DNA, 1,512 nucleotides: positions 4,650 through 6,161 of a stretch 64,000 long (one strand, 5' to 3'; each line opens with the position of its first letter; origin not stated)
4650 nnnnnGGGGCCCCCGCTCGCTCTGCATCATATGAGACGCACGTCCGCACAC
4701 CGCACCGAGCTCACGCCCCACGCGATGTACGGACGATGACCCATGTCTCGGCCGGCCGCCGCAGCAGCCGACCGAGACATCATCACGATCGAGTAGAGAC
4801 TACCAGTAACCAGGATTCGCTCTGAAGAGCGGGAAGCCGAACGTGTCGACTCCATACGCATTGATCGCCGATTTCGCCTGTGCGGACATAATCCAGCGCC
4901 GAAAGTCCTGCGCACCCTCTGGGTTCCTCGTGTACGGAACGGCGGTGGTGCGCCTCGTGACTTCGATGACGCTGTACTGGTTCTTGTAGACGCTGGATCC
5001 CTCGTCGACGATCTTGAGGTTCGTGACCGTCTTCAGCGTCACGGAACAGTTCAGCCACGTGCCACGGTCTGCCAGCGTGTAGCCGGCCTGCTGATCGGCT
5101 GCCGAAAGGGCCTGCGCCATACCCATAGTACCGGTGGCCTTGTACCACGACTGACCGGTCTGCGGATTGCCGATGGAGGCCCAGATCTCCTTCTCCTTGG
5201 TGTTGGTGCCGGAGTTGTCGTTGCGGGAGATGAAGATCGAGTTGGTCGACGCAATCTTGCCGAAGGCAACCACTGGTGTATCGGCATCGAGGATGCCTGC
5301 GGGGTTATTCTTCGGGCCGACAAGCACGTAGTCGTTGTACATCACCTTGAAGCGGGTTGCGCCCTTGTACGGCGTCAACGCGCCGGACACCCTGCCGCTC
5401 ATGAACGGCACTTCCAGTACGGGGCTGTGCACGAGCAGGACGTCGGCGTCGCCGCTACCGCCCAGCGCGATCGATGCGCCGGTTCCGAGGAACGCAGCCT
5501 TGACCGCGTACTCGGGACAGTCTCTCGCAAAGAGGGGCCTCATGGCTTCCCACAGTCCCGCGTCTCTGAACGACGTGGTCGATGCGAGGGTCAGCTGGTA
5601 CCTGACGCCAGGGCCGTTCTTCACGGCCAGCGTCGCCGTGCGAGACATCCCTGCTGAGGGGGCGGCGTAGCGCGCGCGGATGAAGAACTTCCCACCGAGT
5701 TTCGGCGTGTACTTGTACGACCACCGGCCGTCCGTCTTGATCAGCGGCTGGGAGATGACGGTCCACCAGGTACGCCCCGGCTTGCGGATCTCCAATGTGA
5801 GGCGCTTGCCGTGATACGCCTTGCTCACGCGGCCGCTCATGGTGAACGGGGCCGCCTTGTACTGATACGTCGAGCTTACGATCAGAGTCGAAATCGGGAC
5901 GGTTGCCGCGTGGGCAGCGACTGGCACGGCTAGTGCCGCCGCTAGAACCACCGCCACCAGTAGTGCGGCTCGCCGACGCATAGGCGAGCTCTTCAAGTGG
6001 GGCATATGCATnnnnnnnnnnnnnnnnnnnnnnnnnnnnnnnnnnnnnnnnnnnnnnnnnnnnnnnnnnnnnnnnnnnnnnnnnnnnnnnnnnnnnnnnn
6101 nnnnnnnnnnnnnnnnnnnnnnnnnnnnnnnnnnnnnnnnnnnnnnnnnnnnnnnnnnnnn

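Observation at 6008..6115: Structured leader upstream of tupA that sequesters its SD and start codon (Moco/Tuco-riboswitch-like, copy RS2)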

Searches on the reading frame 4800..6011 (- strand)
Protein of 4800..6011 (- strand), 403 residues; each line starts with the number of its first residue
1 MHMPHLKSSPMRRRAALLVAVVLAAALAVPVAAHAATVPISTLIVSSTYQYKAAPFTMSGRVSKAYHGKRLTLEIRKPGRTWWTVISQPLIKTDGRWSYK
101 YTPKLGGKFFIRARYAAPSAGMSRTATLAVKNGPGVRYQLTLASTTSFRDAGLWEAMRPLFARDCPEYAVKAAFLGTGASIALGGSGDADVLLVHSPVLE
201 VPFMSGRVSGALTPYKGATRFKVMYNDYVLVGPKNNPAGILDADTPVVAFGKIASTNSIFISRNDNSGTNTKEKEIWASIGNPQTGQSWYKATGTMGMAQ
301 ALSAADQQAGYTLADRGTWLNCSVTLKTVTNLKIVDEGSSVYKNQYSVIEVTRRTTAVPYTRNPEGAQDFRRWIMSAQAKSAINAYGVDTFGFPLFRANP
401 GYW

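Call 6: search_protein_families(library=pfam, proteins=[window:4800-6011:-], max_evalue=0.01)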
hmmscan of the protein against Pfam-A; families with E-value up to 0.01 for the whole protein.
window:4800-6011:- (403 aa): 2 families
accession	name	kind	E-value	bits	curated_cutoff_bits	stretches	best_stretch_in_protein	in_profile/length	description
PF12849.12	PBP_like_2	-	1.8e-27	97.2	27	1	141-377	12-266/267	PBP superfamily domain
PF13531.11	SBP_bac_11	-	3.6e-05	24.1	25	1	188-387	47-225/227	Bacterial extracellular solute-binding protein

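Call 7: search_protein_families(library=ncbifam, proteins=[window:4800-6011:-], max_evalue=0.01)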
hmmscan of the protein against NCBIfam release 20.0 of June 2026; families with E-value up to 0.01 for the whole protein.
window:4800-6011:- (403 aa): 1 family
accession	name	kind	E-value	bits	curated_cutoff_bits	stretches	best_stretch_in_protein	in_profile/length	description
NF041772.1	tung_bind_TupA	equivalog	2.2e-44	151.8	400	1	139-387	16-251/266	tungstate ABC transporter substrate-binding protein TupA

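Call 11: find_homologous_proteins(query=window:4800-6005:-, max_evalue=1e-10)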
Query window:4800-6005:- (401 aa): 6919 proteins with E <= 1e-10 among 8000 candidates; the best 120 are listed.
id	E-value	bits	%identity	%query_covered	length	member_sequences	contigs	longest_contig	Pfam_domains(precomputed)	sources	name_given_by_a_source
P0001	3.0e-266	900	100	100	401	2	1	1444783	PF12849.13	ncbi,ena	-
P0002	9.9e-148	510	61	100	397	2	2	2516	PF13531.12,PF12849.13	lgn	-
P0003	6.5e-146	504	60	100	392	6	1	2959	PF13531.12,PF12849.13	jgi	jgi:tungstate transport system substrate-binding protein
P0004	1.6e-145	503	59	100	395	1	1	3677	PF13531.12,PF12849.13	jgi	jgi:tungstate transport system substrate-binding protein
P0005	2.5e-142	492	60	100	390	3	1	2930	PF13531.12,PF12849.13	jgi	-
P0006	9.1e-142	491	59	100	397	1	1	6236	PF13531.12,PF12849.13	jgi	jgi:tungstate transport system substrate-binding protein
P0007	4.2e-140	485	58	100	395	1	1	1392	PF13531.12,PF12849.13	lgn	-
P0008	7.0e-137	475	57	100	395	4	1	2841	PF13531.12,PF12849.13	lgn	-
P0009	8.0e-137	474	58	100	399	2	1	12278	PF13531.12,PF12849.13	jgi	jgi:tungstate transport system substrate-binding protein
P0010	1.1e-136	474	57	100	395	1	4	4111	PF13531.12,PF12849.13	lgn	-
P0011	2.7e-136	473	57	98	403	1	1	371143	PF13531.12,PF12849.13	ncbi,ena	-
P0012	3.6e-136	472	58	100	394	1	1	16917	PF13531.12,PF12849.13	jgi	-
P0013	7.2e-135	468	58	100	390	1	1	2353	PF13531.12,PF12849.13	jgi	jgi:tungstate transport system substrate-binding protein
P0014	3.0e-134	466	58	93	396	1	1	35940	PF13531.12,PF12849.13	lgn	-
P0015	2.2e-133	463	57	100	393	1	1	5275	PF13531.12,PF12849.13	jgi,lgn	jgi:tungstate transport system substrate-binding protein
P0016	1.4e-132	460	61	88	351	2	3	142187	PF13531.12,PF12849.13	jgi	jgi:tungstate transport system substrate-binding protein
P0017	6.3e-131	455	57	93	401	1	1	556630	PF13531.12,PF12849.13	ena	-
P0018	1.9e-130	453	55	100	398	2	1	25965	PF12849.13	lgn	-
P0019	7.5e-130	451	56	100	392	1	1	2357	PF13531.12,PF12849.13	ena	-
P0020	5.2e-129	449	58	96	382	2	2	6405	PF13531.12,PF12849.13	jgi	jgi:tungstate transport system substrate-binding protein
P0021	9.7e-129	448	55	100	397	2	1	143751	PF12849.13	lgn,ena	-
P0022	2.0e-128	447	57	91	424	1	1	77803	PF13531.12,PF12849.13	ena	-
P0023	1.7e-127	444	56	100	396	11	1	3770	PF13531.12,PF12849.13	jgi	jgi:tungstate transport system substrate-binding protein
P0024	1.5e-126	440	56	98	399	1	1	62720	PF13531.12,PF12849.13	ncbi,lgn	-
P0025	1.7e-126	440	55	98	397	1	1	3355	PF13531.12,PF12849.13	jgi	-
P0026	2.3e-126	440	54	100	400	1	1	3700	PF13531.12,PF12849.13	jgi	-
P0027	5.1e-126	439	55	99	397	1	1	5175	PF13531.12,PF12849.13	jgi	jgi:tungstate transport system substrate-binding protein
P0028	3.6e-125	436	57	94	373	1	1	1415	PF13531.12,PF12849.13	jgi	jgi:tungstate transport system substrate-binding protein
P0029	4.5e-125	436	55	100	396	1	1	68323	PF13531.12,PF12849.13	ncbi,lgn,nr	ncbi:MAG: substrate-binding domain-containing protein [Coriobacteriia bacterium]|nr:substrate-bindin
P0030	4.6e-125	436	56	98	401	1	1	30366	PF13531.12,PF12849.13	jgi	-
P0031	6.2e-125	435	57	100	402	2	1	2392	PF13531.12,PF12849.13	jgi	-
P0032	7.6e-125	435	53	98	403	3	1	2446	PF13531.12,PF12849.13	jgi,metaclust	metaclust:\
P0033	2.1e-123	430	53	100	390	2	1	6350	PF13531.12,PF12849.13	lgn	-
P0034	4.1e-123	429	56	97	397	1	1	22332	PF13531.12,PF12849.13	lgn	-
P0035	8.9e-123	428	55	100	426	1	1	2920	PF13531.12,PF12849.13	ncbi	-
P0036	4.4e-122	426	55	91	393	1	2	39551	PF13531.12,PF12849.13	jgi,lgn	jgi:tungstate transport system substrate-binding protein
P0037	6.1e-122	425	53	100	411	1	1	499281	PF13531.12,PF12849.13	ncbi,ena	-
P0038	6.2e-122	425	55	97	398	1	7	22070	PF13531.12,PF12849.13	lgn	-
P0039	2.0e-121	424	54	100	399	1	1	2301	PF13531.12,PF12849.13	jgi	jgi:tungstate transport system substrate-binding protein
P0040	4.9e-121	422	54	100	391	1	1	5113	PF13531.12,PF12849.13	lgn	-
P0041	7.9e-121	422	55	98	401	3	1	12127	PF13531.12,PF12849.13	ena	-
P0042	1.5e-120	421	55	97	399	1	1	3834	PF13531.12,PF12849.13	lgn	-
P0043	1.7e-120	421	54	92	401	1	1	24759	PF12849.13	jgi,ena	-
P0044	2.0e-120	420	55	94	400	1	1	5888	PF13531.12,PF12849.13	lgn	-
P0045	2.2e-120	420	55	97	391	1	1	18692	PF13531.12,PF12849.13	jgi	-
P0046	3.9e-120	419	53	100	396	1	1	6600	PF12849.13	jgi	jgi:tungstate transport system substrate-binding protein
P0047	8.9e-120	418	60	84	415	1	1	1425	PF13531.12,PF12849.13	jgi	jgi:tungstate transport system substrate-binding protein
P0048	2.0e-119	417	53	98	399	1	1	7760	PF12849.13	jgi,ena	-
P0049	2.3e-119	417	52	100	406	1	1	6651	PF13531.12,PF12849.13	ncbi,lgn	-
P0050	3.3e-119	416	57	95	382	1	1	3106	PF13531.12,PF12849.13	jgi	jgi:tungstate transport system substrate-binding protein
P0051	4.6e-119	416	62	77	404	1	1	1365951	PF12849.13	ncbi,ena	-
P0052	4.4e-118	413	52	99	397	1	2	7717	PF13531.12,PF12849.13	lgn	-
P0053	5.7e-118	412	53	97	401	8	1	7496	PF13531.12,PF12849.13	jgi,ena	-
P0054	8.0e-118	412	54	100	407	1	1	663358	PF12849.13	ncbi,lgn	-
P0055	1.0e-117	411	51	100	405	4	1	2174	PF13531.12,PF12849.13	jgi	jgi:tungstate transport system substrate-binding protein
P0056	1.1e-117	411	50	100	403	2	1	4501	PF12849.13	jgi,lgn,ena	-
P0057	1.1e-117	411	55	94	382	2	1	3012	PF13531.12,PF12849.13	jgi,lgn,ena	-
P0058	1.1e-117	411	54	94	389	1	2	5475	PF12849.13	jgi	jgi:tungstate transport system substrate-binding protein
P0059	1.4e-117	411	53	90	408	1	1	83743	PF12849.13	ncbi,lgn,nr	ncbi:MAG: substrate-binding domain-containing protein [Coriobacteriia bacterium]|nr:substrate-bindin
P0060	2.1e-116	407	52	98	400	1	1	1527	PF13531.12,PF12849.13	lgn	-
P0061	6.9e-116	405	52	100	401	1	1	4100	PF12849.13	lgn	-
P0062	8.7e-116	405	55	93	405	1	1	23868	PF12849.13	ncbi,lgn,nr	ncbi:MAG: hypothetical protein HGB10_09045 [Coriobacteriia bacterium]|nr:hypothetical protein [Corio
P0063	1.9e-114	401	52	98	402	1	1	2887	PF13531.12,PF12849.13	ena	-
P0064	4.5e-113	396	52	98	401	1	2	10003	PF12849.13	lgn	-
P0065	1.0e-112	395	49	100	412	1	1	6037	PF12849.13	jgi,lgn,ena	-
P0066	3.3e-110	387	52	93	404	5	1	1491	PF13531.12,PF12849.13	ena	-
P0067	4.2e-108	380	51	91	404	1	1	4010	PF13531.12,PF12849.13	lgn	-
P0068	7.3e-107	376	51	90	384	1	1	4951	PF13531.12,PF12849.13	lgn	-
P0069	6.9e-106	372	51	88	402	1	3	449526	PF13531.12,PF12849.13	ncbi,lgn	-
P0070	9.0e-106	372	52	92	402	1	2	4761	PF13531.12,PF12849.13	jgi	jgi:tungstate transport system substrate-binding protein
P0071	6.4e-105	369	50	91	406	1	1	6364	PF12849.13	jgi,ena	-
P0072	1.8e-104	368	53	83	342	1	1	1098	PF12849.13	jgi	jgi:tungstate transport system substrate-binding protein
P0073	5.8e-104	366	49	97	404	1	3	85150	PF13531.12,PF12849.13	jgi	jgi:tungstate transport system substrate-binding protein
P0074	6.1e-104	366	51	91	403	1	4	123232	PF12849.13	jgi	jgi:tungstate transport system substrate-binding protein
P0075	6.5e-104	366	50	90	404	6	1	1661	PF13531.12,PF12849.13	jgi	-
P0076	1.1e-103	365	55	84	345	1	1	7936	PF13531.12,PF12849.13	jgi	jgi:tungstate transport system substrate-binding protein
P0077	9.3e-103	362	50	89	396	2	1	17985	PF12849.13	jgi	jgi:tungstate transport system substrate-binding protein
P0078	5.7e-102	360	48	94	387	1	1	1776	PF13531.12,PF12849.13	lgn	-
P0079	8.3e-98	346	47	97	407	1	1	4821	PF12849.13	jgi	jgi:tungstate transport system substrate-binding protein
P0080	2.7e-97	344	49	99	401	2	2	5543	PF12849.13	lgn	-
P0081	7.0e-93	330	47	86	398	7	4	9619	PF13531.12,PF12849.13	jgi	jgi:tungstate transport system substrate-binding protein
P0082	1.6e-92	328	57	77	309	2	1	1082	PF12849.13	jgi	jgi:tungstate transport system substrate-binding protein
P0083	4.6e-91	324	56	75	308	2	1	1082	PF13531.12,PF12849.13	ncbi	ncbi:MAG: hypothetical protein FDZ70_11250, partial [Actinobacteria bacterium]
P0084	5.3e-90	320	46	86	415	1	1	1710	PF13531.12,PF12849.13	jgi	jgi:tungstate transport system substrate-binding protein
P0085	2.1e-86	308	46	94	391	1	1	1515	PF13531.12,PF12849.13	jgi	jgi:tungstate transport system substrate-binding protein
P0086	1.3e-74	269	53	63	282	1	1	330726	PF13531.12,PF12849.13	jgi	jgi:tungstate transport system substrate-binding protein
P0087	8.2e-65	237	38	98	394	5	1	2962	PF13531.12,PF12849.13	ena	-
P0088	3.4e-63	232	62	42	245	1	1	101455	PF12849.13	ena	-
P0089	7.6e-63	231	40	90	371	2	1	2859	PF13531.12,PF12849.13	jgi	jgi:tungstate transport system substrate-binding protein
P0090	1.6e-61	226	38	92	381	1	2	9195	PF13531.12,PF12849.13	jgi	jgi:tungstate transport system substrate-binding protein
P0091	6.8e-61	224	37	99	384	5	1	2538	PF13531.12,PF12849.13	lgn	-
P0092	4.7e-59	218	36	91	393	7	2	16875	PF13531.12,PF12849.13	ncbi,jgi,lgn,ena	-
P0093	1.8e-58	216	38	96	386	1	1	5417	PF13531.12,PF12849.13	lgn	-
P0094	1.7e-56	210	46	65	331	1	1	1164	PF13531.12,PF01547.31,PF12849.13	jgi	jgi:tungstate transport system substrate-binding protein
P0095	3.6e-55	206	45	66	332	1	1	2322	PF13531.12,PF12849.13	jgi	jgi:tungstate transport system substrate-binding protein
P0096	9.5e-55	204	45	66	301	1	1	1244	PF13531.12,PF12849.13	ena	-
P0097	1.8e-53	200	44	66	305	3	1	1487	PF13531.12,PF12849.13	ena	-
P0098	2.6e-53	199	45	66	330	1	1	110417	PF13531.12,PF12849.13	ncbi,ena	-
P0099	4.2e-53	199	44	66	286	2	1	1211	PF13531.12,PF13416.12,PF01547.31,PF12849.13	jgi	jgi:tungstate transport system substrate-binding protein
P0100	6.6e-53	198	44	66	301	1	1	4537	PF13531.12,PF12849.13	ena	-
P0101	1.3e-52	197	45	66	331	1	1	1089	PF13531.12,PF12849.13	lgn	-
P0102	1.3e-52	197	44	67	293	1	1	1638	PF13531.12,PF01547.31,PF12849.13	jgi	jgi:tungstate transport system substrate-binding protein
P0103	2.1e-52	196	45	66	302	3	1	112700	PF13531.12,PF12849.13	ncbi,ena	-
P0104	2.3e-52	196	44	66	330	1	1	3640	PF13531.12,PF12849.13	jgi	jgi:tungstate transport system substrate-binding protein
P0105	4.0e-52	195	45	66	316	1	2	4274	PF13531.12,PF12849.13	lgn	-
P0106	4.1e-52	195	43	66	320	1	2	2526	PF13531.12,PF01547.31,PF12849.13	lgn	-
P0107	4.8e-52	195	43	66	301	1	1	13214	PF13531.12,PF12849.13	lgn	-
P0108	5.5e-52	195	44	66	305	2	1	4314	PF13531.12,PF01547.31,PF12849.13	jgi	jgi:tungstate transport system substrate-binding protein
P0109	5.5e-52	195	44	66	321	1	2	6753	PF13531.12,PF01547.31,PF12849.13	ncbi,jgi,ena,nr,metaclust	ncbi:MAG TPA: substrate-binding domain-containing protein [Thermoleophilia bacterium]|nr:substrate-b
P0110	6.6e-52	195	44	66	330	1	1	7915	PF13531.12,PF12849.13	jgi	jgi:tungstate transport system substrate-binding protein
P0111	8.9e-52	194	44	66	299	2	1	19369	PF13531.12,PF12849.13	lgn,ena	-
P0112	1.2e-51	194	43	64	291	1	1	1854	PF13531.12,PF12849.13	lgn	-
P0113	1.3e-51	194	42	71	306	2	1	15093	PF13531.12,PF12849.13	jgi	-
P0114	1.3e-51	194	44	65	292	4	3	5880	PF13531.12,PF01547.31,PF12849.13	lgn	-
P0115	1.9e-51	193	44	64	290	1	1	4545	PF13531.12,PF01547.31,PF12849.13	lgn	-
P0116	2.4e-51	193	42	66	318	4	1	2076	PF21827.2,PF13531.12,PF01547.31,PF12849.13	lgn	-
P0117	2.4e-51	193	45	66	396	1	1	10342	PF13531.12,PF12849.13,PF03466.26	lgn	-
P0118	3.5e-51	192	44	66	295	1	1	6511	PF13531.12,PF01547.31,PF12849.13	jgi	jgi:tungstate transport system substrate-binding protein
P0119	3.9e-51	192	43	66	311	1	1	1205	PF13531.12,PF01547.31,PF12849.13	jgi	jgi:tungstate transport system substrate-binding protein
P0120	4.8e-51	192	44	65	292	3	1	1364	PF13531.12,PF01547.31,PF12849.13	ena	-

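Call 13: find_related_loci(query=A1, collection=genome_contigs, flank=4000)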
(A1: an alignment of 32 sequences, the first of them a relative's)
Query A1 (401 aa) in genome_contigs; peptide patterns used: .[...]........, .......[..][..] (x = any residue, [..] = any of these).
112 stretches matched a pattern; 98 encode a relative of the query (tblastn E <= 1e-3); the best 80 are kept; 80 distinct loci.
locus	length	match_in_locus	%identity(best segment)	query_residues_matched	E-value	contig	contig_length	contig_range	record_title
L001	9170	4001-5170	60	1-401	7e-146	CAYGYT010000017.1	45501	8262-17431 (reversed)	MAG TPA_asm: uncultured Eubacteriales bacterium isolate ERP119294_co1_304 genome assembly, contig: NODE_826_length_45501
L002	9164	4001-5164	58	15-401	2e-144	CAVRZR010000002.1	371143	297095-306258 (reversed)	MAG: uncultured Actinomycetes bacterium isolate MFD05942.bin.2.130 genome assembly, contig: contig_43220, whole genome s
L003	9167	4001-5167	56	7-399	6e-129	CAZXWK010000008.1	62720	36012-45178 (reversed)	MAG TPA_asm: uncultured Eubacteriales bacterium isolate binchicken_co152_220 genome assembly, contig: NODE_527_length_62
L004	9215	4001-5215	53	1-399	2e-128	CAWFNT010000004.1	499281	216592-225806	MAG: uncultured Actinomycetes bacterium isolate MFD05942.bin.3.284 genome assembly, contig: contig_8289, whole genome sh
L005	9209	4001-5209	54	1-399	2e-125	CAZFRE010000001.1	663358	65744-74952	MAG TPA_asm: uncultured Eubacteriales bacterium isolate binchicken_co269_259 genome assembly, contig: NODE_3_length_6633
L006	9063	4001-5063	62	28-389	2e-113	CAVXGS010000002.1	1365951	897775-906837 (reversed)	MAG: uncultured Coriobacteriales bacterium isolate MFD02979.bin.1.88 genome assembly, contig: contig_16443, whole genome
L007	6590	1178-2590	48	9-401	3e-106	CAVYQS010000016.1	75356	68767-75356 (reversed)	MAG: uncultured Actinomycetes bacterium isolate MFD04716.bin.1.58 genome assembly, contig: contig_74176, whole genome sh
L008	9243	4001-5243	51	1-399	9e-101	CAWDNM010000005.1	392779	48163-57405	MAG: uncultured Coriobacteriia bacterium isolate MFD04716.bin.2.226 genome assembly, contig: contig_23487, whole genome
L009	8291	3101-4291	40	9-399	4e-77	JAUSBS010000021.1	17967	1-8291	MAG: Coriobacteriia bacterium isolate E6_metabat.bin.92 E6_k141_11481, whole genome shotgun sequence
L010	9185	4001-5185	40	1-401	1e-68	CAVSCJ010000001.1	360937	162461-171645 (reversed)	MAG: uncultured Coriobacteriia bacterium isolate MFD05942.bin.1.336 genome assembly, contig: contig_103611, whole genome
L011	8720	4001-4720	40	137-394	7e-50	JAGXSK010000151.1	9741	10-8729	MAG: Clostridia bacterium isolate CROMO_A_192 c_000000426731, whole genome shotgun sequence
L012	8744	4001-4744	41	138-397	8e-49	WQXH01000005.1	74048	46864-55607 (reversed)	MAG: Coriobacteriia bacterium isolate Emb289P3bin142 Ga0123356_10000169, whole genome shotgun sequence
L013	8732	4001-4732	39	138-399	1e-47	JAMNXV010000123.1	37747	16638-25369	MAG: Bacillota bacterium isolate Bin_10 Bin_10_scaffold_709, whole genome shotgun sequence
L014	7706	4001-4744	42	138-397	8e-47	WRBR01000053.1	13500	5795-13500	MAG: Coriobacteriia bacterium isolate Lab288P1bin85 Ga0131853_10016442, whole genome shotgun sequence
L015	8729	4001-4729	38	135-394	5e-43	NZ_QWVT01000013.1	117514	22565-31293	Mesobacillus zeae strain JJ-247 zeae_103964_contig_13, whole genome shotgun sequence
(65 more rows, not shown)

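Call 17: find_related_loci(query=A1, collection=metagenome_contigs, flank=2500)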
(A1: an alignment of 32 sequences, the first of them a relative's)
Query A1 (401 aa) in metagenome_contigs; peptide patterns used: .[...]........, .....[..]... (x = any residue, [..] = any of these).
600 stretches matched a pattern (row limit reached: there are more); 449 encode a relative of the query (tblastn E <= 1e-3); the best 80 are kept; 80 distinct loci.
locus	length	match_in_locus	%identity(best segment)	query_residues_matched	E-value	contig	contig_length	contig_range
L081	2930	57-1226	60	1-401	5e-155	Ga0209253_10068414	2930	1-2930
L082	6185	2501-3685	57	1-401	2e-146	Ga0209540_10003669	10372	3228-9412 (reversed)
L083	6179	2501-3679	55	3-399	2e-135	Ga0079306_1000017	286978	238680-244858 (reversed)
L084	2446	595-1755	53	10-399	7e-139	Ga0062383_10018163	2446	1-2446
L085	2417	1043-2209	54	10-401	4e-134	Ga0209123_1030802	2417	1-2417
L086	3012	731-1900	54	10-399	3e-132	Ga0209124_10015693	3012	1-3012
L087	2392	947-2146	57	1-399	6e-134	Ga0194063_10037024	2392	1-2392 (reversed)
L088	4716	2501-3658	53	11-399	1e-125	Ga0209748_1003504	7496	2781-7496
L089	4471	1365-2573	50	1-401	6e-125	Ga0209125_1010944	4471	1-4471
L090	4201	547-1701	53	11-401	3e-122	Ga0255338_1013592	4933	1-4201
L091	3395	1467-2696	50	1-399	1e-124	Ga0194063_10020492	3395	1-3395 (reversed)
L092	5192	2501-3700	52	1-399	6e-117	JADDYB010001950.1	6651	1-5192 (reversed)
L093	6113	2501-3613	52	34-399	3e-115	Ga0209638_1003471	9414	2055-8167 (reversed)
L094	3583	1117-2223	50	37-399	2e-107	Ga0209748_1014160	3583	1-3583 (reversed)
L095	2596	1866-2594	55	31-271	2e-80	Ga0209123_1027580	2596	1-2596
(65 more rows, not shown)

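Call 41: search_solved_structures(query=window:4800-6005:-, max_evalue=0.01, show_alignments=1)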
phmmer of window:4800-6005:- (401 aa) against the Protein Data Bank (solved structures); distinct sequences matched with E-value up to 0.01: 5.
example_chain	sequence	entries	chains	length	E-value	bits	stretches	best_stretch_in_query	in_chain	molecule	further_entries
5my5_A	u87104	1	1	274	6.9e-41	143.6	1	137-384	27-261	ABC transporter periplasmic substrate-binding protein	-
3muq_A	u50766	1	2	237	8.4e-36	126.9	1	138-384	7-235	uncharacterized conserved protein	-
3lr1_A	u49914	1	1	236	2.3e-34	122.1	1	137-351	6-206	Tungstate ABC transporter, periplasmic tungstate-binding protein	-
3kn3_A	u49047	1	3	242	1.7e-30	109.4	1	137-381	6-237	PUTATIVE PERIPLASMIC PROTEIN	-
3cvg_A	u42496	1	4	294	2.1e-10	43.2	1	184-378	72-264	Putative metal binding protein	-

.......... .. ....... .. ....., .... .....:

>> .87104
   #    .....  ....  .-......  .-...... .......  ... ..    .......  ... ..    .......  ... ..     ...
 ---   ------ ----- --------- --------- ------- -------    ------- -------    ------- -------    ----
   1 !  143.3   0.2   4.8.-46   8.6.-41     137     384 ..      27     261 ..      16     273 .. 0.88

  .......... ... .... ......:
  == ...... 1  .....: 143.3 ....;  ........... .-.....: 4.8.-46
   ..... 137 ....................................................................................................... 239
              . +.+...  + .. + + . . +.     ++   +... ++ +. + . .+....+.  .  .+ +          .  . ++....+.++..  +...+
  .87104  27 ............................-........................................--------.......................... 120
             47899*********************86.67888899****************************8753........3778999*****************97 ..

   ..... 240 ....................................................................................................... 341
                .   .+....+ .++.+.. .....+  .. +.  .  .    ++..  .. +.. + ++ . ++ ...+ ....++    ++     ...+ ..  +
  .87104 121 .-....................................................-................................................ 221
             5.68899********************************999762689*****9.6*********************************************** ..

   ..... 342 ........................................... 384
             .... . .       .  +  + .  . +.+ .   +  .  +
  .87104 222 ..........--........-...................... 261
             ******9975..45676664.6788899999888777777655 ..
